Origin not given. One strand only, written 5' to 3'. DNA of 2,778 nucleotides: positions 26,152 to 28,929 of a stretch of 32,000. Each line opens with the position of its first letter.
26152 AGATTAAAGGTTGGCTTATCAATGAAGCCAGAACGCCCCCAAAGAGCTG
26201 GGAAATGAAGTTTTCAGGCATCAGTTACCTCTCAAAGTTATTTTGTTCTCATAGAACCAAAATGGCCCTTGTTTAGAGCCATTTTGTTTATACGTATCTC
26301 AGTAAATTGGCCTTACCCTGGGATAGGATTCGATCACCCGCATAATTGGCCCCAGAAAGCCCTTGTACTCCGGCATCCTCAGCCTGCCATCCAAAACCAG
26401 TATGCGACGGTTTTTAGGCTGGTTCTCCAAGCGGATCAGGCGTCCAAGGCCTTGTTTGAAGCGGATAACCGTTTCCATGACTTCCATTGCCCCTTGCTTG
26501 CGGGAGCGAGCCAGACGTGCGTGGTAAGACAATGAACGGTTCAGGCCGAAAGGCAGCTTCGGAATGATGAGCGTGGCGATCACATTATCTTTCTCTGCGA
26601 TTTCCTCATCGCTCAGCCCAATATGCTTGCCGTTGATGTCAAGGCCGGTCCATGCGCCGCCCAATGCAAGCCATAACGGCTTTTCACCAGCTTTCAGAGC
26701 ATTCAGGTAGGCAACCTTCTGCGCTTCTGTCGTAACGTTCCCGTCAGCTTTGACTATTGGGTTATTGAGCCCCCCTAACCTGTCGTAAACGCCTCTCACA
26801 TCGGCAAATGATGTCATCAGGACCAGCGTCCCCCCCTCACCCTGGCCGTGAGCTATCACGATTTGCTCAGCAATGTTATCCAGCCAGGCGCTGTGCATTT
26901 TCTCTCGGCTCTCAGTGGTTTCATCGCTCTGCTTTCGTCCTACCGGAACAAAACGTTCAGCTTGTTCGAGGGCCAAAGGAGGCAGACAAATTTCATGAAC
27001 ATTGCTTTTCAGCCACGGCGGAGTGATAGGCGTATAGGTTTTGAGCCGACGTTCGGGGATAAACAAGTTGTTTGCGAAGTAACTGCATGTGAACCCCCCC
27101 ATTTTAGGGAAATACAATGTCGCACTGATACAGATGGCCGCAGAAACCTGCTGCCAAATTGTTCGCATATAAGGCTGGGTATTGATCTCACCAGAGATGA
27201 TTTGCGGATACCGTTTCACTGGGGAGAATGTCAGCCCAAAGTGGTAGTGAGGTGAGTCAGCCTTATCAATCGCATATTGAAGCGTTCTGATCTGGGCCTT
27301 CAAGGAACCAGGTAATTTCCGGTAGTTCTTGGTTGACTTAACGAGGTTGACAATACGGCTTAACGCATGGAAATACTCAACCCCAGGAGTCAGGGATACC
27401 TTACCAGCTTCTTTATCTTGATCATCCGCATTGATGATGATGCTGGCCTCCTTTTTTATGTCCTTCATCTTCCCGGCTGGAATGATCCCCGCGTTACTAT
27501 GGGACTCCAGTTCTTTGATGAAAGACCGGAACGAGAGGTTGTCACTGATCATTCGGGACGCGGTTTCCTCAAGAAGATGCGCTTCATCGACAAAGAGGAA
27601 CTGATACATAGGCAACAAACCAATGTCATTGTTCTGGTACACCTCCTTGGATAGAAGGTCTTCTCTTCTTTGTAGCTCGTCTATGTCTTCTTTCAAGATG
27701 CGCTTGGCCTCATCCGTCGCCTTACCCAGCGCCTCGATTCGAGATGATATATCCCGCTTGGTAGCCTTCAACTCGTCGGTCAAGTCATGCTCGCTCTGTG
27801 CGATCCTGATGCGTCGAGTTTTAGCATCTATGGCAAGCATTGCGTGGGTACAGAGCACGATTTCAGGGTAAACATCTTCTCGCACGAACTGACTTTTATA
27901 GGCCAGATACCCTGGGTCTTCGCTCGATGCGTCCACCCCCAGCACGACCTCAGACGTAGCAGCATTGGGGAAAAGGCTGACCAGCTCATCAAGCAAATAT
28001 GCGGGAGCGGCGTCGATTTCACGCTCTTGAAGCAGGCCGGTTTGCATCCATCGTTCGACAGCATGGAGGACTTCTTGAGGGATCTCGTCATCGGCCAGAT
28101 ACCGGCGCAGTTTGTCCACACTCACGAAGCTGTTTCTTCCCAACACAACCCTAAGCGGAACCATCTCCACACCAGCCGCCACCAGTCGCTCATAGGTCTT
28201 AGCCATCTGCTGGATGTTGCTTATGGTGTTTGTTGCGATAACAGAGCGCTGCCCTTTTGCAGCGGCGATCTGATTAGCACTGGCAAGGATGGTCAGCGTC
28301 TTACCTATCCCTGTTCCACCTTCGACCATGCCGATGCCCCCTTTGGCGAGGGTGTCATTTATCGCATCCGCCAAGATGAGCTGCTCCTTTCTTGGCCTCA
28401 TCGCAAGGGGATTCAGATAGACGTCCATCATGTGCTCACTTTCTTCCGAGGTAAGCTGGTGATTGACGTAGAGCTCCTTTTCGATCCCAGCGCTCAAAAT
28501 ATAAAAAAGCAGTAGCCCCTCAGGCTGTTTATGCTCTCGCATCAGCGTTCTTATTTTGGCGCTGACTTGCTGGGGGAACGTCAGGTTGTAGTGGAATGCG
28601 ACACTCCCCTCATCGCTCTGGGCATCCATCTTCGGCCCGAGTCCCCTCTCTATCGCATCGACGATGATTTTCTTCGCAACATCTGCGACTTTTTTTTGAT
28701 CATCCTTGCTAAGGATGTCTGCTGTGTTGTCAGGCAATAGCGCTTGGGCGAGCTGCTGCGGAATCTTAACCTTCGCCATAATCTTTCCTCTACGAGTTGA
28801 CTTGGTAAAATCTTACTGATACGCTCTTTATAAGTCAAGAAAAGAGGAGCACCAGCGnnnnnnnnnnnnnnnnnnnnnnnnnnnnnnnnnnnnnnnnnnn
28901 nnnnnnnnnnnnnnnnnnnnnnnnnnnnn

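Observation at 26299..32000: Type IV-A-like CRISPR-Cas effector module (dinG divergent from csf5-csf1-csf2-csf3) with no array or adaptation genes in view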

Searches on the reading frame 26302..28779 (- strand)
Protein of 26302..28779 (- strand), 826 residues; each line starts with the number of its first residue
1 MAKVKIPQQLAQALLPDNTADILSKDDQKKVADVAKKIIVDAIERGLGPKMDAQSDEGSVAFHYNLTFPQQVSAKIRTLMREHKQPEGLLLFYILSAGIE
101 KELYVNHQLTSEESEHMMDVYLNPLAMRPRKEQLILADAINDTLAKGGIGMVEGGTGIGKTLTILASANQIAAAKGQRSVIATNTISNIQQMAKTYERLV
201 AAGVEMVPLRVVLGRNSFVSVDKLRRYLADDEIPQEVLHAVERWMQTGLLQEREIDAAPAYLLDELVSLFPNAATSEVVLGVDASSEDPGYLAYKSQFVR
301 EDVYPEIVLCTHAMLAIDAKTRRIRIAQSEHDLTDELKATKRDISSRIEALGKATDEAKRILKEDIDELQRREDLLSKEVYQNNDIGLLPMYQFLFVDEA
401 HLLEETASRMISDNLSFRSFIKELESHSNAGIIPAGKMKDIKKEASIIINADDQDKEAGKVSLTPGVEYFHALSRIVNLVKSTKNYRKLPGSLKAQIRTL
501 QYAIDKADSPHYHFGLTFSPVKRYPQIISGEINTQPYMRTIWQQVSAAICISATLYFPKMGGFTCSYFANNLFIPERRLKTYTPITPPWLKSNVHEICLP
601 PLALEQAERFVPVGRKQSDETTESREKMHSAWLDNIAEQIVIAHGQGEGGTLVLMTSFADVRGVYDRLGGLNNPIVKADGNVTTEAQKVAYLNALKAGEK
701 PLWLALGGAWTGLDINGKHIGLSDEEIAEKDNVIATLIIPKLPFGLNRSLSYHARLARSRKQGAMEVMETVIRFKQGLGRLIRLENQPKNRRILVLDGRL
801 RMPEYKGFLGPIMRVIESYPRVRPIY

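Call 6: search_protein_families(library=pfam, proteins=[window:26302-28779:-], max_evalue=1)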
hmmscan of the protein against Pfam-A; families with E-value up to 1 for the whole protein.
window:26302-28779:- (826 aa): 11 families
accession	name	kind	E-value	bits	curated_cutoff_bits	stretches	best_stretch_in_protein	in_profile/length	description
PF13307.12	Helicase_C_2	-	3.7e-08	34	25.3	1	648-807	9-161/170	Helicase C-terminal domain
PF04851.21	ResIII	-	6.4e-05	23.4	22.5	1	127-201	2-78/164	Type III restriction enzyme, res subunit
PF00270.35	DEAD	-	0.00019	21.7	26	1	139-215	7-82/167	DEAD/DEAH box helicase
PF13401.12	AAA_22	-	0.0056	17.4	27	0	147-181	5-37/130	AAA domain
PF09848.15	SLFN-g3_helicase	-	0.0078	16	24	1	151-201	5-53/354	Schlafen group 3, DNA/RNA helicase domain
PF13086.12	AAA_11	-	0.024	14.9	27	1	138-379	8-177/257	AAA domain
PF07889.17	DUF1664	-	0.036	14.5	34.6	1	331-370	51-90/124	Protein of unknown function (DUF1664)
PF13604.12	AAA_30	-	0.072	13.3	27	1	138-195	8-65/191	AAA domain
PF13245.12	AAA_19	-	0.085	13.5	25.1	1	143-196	7-61/134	AAA domain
PF13191.12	AAA_16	-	0.09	13.7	32.6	1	130-194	5-64/167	AAA ATPase domain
PF25199.1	nSTAND_NTPase5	-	0.1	12.9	34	1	135-184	28-78/145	Novel STAND NTPase 5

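Call 7: search_protein_families(library=padloc, proteins=[window:26302-28779:-], max_evalue=1)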
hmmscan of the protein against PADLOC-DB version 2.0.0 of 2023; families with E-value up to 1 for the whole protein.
window:26302-28779:- (826 aa): 12 families
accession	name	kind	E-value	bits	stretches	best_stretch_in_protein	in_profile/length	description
PDLC01730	typeIV_DinG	-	0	1020.2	1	7-825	2-800/802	Csf4_1_IVA1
PDLC01007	typeIV_DinG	-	6e-121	403.2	1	139-819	8-676/676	CRISPR type AFERR-associated DEAD/DEAH-box helicase Csf4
PDLC01321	typeIV_DinG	-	2e-111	371.6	1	139-799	8-559/559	CAS-IV-A; associated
PDLC01731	typeIV_DinG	-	8.5e-43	144.9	2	532-803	273-494/526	Csf4_2_IVA1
PDLC01729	typeIV_DinG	-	4.7e-40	136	2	394-800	224-617/666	Csf4_0_IVA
PDLC01439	typeIV_DinG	-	1.1e-38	131.3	1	128-810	15-553/575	CAS-IV-A; associated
PDLC01732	typeIV_DinG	-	1.2e-05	22.4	2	130-238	3-104/648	Csf4_3_IVE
PDLC04140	mad8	-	2.7e-05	21.8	1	136-406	16-206/314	mads_8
PDLC02707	PbeA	-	0.00024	17.8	1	112-195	236-317/672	PbeA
PDLC01759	Cas3b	-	0.0012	15.6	1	128-200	213-284/711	-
PDLC02704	PbeA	-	0.002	14.7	1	111-178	237-301/682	PbeA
PDLC01765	Cas3c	-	0.022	11.7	1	134-219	170-247/612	-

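Call 8: search_protein_families(library=ncbifam, proteins=[window:26302-28779:-], max_evalue=1)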
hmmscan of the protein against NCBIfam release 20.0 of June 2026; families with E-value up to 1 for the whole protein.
window:26302-28779:- (826 aa): 12 families
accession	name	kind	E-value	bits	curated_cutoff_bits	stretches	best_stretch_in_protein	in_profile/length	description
TIGR03117.2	cas_csf4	equivalog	1.5e-255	850.3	400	1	1-821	1-800/800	type IV CRISPR-associated DEAD/DEAH-box helicase Csf4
NF053712.1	repair_DEAH_YoaA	equivalog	4.7e-27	95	680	3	630-805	445-605/630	DNA repair helicase YoaA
NF005981.0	PRK08074.1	equivalog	2.1e-26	92.2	789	3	123-337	252-464/931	ATP-dependent DNA helicase DinG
TIGR01407.1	dinG_rel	hypoth_equivalog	8.1e-23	80.6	547.7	3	627-809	692-863/889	putative DnaQ family exonuclease/DinG family helicase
NF008729.0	PRK11747.1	equivalog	1.3e-15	56.9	598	2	126-246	23-149/703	ATP-dependent DNA helicase DinG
NF005569.0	PRK07246.1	equivalog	1.8e-06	26.6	794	2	119-196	236-312/820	bifunctional DnaQ family exonuclease/ATP-dependent helicase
TIGR00604.1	rad3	subfamily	6.6e-05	21.7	246.95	1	130-200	12-84/706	DNA repair helicase (rad3)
TIGR04095.1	dnd_restrict_1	equivalog_domain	0.017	14.2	600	1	137-183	14-60/451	DNA phosphorothioation system restriction enzyme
NF051902.1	GH35_fam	subfamily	0.06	12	500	1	536-649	285-390/510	GH35 family beta-galactosidase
NF005992.0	PRK08116.1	subfamily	0.14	11.3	189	1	149-198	115-163/269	hypothetical protein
NF006861.0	PRK09361.1-1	equivalog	0.15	11.5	278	1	141-213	17-91/235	DNA repair and recombination protein RadB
TIGR03499.1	FlhF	equivalog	0.2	11.6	174.15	1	132-180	183-231/286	flagellar biosynthesis GTPase FlhF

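Call 33: search_solved_structures(query=window:26302-28779:-, max_evalue=0.001)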
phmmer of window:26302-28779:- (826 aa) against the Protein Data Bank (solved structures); distinct sequences matched with E-value up to 0.001: 5.
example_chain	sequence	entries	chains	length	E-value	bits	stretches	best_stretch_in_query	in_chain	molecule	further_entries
8rfj_K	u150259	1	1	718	1.4e-46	162.5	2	392-801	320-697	ATP-dependent DNA helicase DinG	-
8v44_A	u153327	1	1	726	7e-39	137.1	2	392-820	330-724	CasDinG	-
8e2w_A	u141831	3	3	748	7.8e-39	136.9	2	392-820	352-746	CasDinG | CRISPR-associated DEAD/DEAH-box helicase CasDinG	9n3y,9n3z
7xex_A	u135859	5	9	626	1.1e-38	136.5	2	392-820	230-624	CasDinG | Csf4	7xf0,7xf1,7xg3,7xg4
8zef_A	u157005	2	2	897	2.7e-08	36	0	123-237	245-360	3'-5' exonuclease DinG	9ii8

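Call 62: list_cluster_members(proteins=[window:26302-28779:-, window:28858-29556:+, window:29550-30293:+, window:30315-31400:+, window:25541-26221:-])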
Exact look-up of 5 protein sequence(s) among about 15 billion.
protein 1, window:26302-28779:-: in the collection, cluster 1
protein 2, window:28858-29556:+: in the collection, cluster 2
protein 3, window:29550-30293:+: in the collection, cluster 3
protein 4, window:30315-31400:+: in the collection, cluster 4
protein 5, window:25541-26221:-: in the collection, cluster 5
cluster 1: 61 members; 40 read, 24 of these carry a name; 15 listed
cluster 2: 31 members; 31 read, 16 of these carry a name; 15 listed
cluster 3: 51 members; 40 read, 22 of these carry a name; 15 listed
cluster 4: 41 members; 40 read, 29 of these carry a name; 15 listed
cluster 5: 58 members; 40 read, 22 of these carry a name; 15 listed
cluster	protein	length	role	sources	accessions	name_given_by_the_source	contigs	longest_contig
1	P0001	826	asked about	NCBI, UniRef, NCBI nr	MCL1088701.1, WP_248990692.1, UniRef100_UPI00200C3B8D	hypothetical protein L2744_03580 [Shewanella profunda] | type IV CRISPR-associated DEAD/DEAH-box helicase Csf4 n=1 Tax=Shewanella profunda ... | type IV CRISPR-associated DEAD/DEAH-box helicase Csf4 [Shewanella profunda]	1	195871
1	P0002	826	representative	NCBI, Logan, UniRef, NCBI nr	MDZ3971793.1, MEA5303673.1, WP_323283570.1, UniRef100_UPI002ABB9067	hypothetical protein VB547_19735 [Vibrio parahaemolyticus] | type IV CRISPR-associated DEAD/DEAH-box helicase Csf4 n=3 Tax=Gammaproteobacteria ... | type IV CRISPR-associated DEAD/DEAH-box helicase Csf4 [Vibrio parahaemolyticus]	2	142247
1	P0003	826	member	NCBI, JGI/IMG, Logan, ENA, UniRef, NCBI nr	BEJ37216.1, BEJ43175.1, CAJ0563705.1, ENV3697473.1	hypothetical protein OIPHN330_58360 (plasmid) [Citrobacter freundii] | type IV CRISPR-associated DEAD/DEAH-box helicase Csf4 n=1 Tax=Citrobacter freundii ... | hypothetical protein OIPHN330_58360 [Citrobacter freundii]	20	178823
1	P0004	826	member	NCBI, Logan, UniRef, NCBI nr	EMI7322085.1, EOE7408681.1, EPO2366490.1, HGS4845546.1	hypothetical protein V6957_003647 [Vibrio parahaemolyticus] | type IV CRISPR-associated DEAD/DEAH-box helicase Csf4 n=1 Tax=Vibrio parahaemolyticus ... | type IV CRISPR-associated DEAD/DEAH-box helicase Csf4 [Vibrio parahaemolyticus]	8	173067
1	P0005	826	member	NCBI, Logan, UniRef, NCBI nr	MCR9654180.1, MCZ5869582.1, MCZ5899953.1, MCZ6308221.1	type IV CRISPR-associated DEAD/DEAH-box helicase Csf4 [Vibrio parahaemolyticus] | type IV CRISPR-associated DEAD/DEAH-box helicase Csf4 n=1 Tax=Vibrio parahaemolyticus ...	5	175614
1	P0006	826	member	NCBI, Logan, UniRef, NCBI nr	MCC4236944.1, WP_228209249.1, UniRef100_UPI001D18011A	hypothetical protein LL266_10550 [Vibrio anguillarum] | type IV CRISPR-associated DEAD/DEAH-box helicase Csf4 n=1 Tax=Vibrio anguillarum ... | type IV CRISPR-associated DEAD/DEAH-box helicase Csf4 [Vibrio anguillarum]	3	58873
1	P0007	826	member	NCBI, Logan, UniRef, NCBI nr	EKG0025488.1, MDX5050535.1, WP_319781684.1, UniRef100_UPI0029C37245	type IV CRISPR-associated DEAD/DEAH-box helicase Csf4 [Vibrio cholerae] | type IV CRISPR-associated DEAD/DEAH-box helicase Csf4 n=1 Tax=Vibrio cholerae TaxID=666 ...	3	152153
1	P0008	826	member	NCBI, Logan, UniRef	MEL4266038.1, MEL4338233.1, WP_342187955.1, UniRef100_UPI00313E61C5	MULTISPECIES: type IV CRISPR-associated DEAD/DEAH-box helicase Csf4 [Shewanella] | type IV CRISPR-associated DEAD/DEAH-box helicase Csf4 n=1 Tax=Gammaproteobacteria ...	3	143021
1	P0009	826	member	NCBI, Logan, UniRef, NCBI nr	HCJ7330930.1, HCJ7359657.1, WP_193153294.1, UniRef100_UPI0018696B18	TPA: hypothetical protein NVL55_004978 [Citrobacter freundii] | type IV CRISPR-associated DEAD/DEAH-box helicase Csf4 n=2 Tax=Enterobacteriaceae ... | type IV CRISPR-associated DEAD/DEAH-box helicase Csf4 [Citrobacter freundii]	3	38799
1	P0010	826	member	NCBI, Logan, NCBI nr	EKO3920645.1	hypothetical protein GCS60_001514 [Vibrio metschnikovii] | hypothetical protein [Vibrio metschnikovii]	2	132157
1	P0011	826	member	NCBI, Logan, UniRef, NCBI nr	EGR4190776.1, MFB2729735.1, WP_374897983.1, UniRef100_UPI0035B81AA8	type IV CRISPR-associated DEAD/DEAH-box helicase Csf4 [Shewanella mangrovisoli] | type IV CRISPR-associated DEAD/DEAH-box helicase Csf4 n=1 Tax=Shewanella mangrovisoli ... | hypothetical protein [Vibrio cholerae]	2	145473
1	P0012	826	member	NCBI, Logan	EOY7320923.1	type IV CRISPR-associated DEAD/DEAH-box helicase Csf4 [Vibrio parahaemolyticus]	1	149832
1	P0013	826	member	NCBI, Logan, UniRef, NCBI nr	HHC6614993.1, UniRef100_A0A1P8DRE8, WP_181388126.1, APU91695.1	TPA: type IV CRISPR-associated DEAD/DEAH-box helicase Csf4 [Vibrio parahaemolyticus] | Helicase ATP-binding domain-containing protein n=1 Tax=Vibrio parahaemolyticus TaxID=670 ... | type IV CRISPR-associated DEAD/DEAH-box helicase Csf4 [Vibrio parahaemolyticus]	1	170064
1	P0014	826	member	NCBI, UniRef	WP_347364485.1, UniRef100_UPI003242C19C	type IV CRISPR-associated DEAD/DEAH-box helicase Csf4 [Vibrio vulnificus] | type IV CRISPR-associated DEAD/DEAH-box helicase Csf4 n=1 Tax=Vibrio vulnificus TaxID=672 ...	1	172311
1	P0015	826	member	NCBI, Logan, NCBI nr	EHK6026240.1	hypothetical protein IO699_002348 [Vibrio parahaemolyticus] | hypothetical protein [Vibrio parahaemolyticus]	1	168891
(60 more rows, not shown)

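Call 95: find_encoding_contigs(protein=window:26302-28779:-, flank=10000, max_places=3)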
Protein window:26302-28779:- (826 aa): no gene with exactly this product is on record in the collection.
